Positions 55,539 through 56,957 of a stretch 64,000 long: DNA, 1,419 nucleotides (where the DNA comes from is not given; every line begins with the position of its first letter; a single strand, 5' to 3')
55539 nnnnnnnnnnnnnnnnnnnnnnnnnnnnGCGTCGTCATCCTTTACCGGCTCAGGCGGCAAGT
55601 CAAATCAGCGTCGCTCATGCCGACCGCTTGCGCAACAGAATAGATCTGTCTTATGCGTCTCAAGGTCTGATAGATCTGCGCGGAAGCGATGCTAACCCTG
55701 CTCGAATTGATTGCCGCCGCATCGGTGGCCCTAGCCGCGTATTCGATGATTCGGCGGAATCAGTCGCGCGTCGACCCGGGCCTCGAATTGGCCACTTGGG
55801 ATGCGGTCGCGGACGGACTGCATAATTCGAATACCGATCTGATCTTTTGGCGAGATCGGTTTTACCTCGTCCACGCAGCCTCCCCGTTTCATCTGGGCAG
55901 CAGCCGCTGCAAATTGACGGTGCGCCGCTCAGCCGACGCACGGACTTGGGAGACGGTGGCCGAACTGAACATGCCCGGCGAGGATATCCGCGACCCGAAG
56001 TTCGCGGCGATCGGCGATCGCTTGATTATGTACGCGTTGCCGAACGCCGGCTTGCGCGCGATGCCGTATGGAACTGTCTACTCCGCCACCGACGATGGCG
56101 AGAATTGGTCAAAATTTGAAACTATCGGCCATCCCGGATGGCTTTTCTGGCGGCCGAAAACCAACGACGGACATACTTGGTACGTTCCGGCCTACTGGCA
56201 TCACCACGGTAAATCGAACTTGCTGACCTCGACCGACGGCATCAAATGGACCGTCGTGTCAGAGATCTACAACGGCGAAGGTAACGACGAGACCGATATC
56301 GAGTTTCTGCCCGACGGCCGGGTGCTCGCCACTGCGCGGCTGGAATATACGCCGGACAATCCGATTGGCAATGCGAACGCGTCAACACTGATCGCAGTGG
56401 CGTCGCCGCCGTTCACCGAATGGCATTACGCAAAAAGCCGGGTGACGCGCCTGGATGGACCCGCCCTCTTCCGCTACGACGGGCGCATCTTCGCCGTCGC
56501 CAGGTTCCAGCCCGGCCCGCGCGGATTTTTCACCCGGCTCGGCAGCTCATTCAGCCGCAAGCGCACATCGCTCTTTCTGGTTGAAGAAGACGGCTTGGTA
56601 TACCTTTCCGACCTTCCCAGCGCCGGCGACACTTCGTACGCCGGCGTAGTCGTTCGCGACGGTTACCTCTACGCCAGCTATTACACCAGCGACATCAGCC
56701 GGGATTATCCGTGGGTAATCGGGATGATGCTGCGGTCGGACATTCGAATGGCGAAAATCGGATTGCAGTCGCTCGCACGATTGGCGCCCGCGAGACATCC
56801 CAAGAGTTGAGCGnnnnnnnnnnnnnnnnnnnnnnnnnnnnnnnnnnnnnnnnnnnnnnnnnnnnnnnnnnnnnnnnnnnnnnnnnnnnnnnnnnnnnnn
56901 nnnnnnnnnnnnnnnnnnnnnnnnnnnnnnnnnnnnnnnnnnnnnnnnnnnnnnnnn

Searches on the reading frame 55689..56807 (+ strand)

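Call 24: search_protein_families(library=pfam, proteins=[window:55689-56807:+], max_evalue=0.001)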
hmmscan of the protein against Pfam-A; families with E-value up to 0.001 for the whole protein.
window:55689-56807:+ (373 aa): 1 family
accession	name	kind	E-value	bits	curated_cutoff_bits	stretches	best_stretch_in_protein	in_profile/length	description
PF24067.1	Beta-prop_BT_1020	-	9.6e-05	22.5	27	0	45-91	49-95/236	BT_1020-like, N-terminal beta propeller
